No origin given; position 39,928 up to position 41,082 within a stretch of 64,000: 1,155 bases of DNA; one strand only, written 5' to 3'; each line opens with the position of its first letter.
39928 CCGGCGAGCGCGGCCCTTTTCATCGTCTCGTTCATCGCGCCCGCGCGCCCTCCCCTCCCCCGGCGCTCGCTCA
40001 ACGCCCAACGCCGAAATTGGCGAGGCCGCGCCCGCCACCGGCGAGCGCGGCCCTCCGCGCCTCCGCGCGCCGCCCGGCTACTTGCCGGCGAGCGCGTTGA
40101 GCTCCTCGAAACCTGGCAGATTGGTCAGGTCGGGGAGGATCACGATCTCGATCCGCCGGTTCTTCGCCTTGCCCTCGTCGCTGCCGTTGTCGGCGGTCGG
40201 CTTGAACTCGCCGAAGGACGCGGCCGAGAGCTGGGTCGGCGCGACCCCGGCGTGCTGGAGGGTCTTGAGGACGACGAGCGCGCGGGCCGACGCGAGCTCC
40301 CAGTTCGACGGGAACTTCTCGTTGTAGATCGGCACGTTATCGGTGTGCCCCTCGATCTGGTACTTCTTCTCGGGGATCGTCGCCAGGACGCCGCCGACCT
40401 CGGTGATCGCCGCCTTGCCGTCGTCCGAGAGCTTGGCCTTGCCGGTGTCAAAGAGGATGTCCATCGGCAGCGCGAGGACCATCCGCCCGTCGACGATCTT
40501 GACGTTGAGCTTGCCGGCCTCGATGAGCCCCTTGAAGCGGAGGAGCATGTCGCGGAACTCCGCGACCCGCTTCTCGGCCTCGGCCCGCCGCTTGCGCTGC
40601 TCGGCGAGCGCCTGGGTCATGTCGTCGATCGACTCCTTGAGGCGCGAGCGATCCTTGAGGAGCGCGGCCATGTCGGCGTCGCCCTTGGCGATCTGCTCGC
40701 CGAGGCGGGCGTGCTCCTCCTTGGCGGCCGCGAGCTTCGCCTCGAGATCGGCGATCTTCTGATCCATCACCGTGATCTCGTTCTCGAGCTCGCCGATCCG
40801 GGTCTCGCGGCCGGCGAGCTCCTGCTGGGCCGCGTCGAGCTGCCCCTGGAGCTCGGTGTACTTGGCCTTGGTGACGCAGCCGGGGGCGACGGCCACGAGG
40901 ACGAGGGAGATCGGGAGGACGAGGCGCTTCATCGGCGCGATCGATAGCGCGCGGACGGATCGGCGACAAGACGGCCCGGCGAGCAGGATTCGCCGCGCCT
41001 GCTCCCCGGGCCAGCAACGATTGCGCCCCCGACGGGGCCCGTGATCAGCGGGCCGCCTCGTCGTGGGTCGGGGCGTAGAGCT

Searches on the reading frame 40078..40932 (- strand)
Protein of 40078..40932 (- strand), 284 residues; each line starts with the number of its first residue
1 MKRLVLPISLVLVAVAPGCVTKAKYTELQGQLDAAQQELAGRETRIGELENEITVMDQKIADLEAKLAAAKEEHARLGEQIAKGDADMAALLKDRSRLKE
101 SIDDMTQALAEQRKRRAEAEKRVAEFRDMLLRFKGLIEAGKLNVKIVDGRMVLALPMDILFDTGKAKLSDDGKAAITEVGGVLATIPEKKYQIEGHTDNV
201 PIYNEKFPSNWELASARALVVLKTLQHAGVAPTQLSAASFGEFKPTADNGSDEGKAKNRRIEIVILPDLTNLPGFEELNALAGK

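Call 3: search_protein_families(library=pfam, proteins=[window:40078-40932:-], max_evalue=0.01)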
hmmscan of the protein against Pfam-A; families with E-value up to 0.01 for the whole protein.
window:40078-40932:- (284 aa): 15 families
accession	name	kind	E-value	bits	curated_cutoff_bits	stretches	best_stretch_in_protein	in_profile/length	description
PF00691.25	OmpA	-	4.8e-19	69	27.2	1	160-259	1-98/98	OmpA family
PF08614.16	ATG16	-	2.5e-05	25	33.7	0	73-129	75-131/200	Autophagy protein 16 (ATG16)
PF06810.17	Phage_scaffold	-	4e-05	24.1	35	1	20-74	31-86/170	Phage capsid assembly scaffolding protein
PF24922.1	ACBP4_C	-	0.0003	21.4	31.2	0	53-134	5-79/105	Acyl-CoA-binding domain-containing protein 4-6, C-terminal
PF13851.11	GAS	-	0.00049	20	32.3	1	36-138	32-134/200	Growth-arrest specific micro-tubule binding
PF05266.19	DUF724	-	0.0009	19.6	38.4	1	22-107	101-179/188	Protein of unknown function (DUF724)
PF08647.16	BRE1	-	0.001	19.5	27.9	0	25-101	12-88/95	BRE1 E3 ubiquitin ligase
PF14362.11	DUF4407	-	0.0012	18.7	31.3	1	22-139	133-252/297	Domain of unknown function (DUF4407)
PF19353.4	DUF5930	-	0.0013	18.2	27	1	24-126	106-205/320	Family of unknown function (DUF5930)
PF06818.20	Fez1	-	0.0026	18.7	34.4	1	26-134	34-142/199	Fez1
PF01519.22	DUF16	-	0.0034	18.3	40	1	20-105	20-102/104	Protein of unknown function DUF16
PF04977.20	DivIC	-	0.0037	17.5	28.9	0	93-126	17-50/80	Septum formation initiator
PF25450.1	Rab11-FIP3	-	0.0052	17.5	31.9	0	58-125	54-121/125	Rab11-FIP3-like domain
PF09486.15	HrpB7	-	0.0078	17.1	29.7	1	20-74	90-144/157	Bacterial type III secretion protein (HrpB7)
PF12329.13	TMF_DNA_bd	-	0.0095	16.3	35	0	46-72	42-68/74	TATA element modulatory factor 1 DNA binding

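Call 4: search_protein_families(library=ncbifam, proteins=[window:40078-40932:-], max_evalue=0.01)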
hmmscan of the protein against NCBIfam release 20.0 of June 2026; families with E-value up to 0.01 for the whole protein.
window:40078-40932:- (284 aa): 52 families (the best 25 are shown)
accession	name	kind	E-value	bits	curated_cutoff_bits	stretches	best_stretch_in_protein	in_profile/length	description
NF006541.1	PRK09038.1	equivalog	3.3e-40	138.3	283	1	59-268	79-251/253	flagellar motor protein MotD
NF006542.0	PRK09039.1-1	equivalog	3.1e-33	115.6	388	2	109-263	460-622/627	peptidoglycan -binding protein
NF005831.1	PRK07734.1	equivalog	3.4e-33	115.5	301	1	110-267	86-250/250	flagellar motor protein MotB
NF006543.0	PRK09039.1-2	equivalog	2e-31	110.1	305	1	24-263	104-345/350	peptidoglycan -binding protein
NF005382.1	PRK06925.1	equivalog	2.6e-29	103.1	264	1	96-265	52-223/225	flagellar motor protein MotS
NF006508.0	PRK08944.1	subfamily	5e-28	98.2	259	1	80-267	105-289/304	MotB family protein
NF005195.1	PRK06667.1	equivalog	3e-27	95.9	300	1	107-268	76-238/241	flagellar motor protein MotB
TIGR03350.1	type_VI_ompA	equivalog_domain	1.6e-26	92.9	139.8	1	133-265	6-137/137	type VI secretion system protein TssL, long form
NF053611.1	YiaD_Gzip_OmpA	equivalog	1.9e-25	89.8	175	1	141-265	86-206/206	YiaD family glycine zipper/OmpA-like lipoprotein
NF006545.0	PRK09039.1-4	equivalog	4.1e-25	89.2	372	1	28-264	103-338/342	peptidoglycan -binding protein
NF005444.0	PRK07033.1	equivalog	8.1e-25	87.7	520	1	113-267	273-423/438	DotU family type VI secretion system protein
NF006544.0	PRK09039.1-3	equivalog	1.9e-24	86.9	362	1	35-263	107-338/343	peptidoglycan -binding protein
NF005999.0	PRK08126.1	subfamily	2.1e-24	86.1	571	1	117-265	289-430/432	hypothetical protein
NF006546.0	PRK09039.1-5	equivalog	2e-22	80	615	1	24-264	96-339/343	peptidoglycan -binding protein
NF005236.0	PRK06742.1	equivalog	5.7e-22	78.3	312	1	100-265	61-223/225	flagellar motor protein MotS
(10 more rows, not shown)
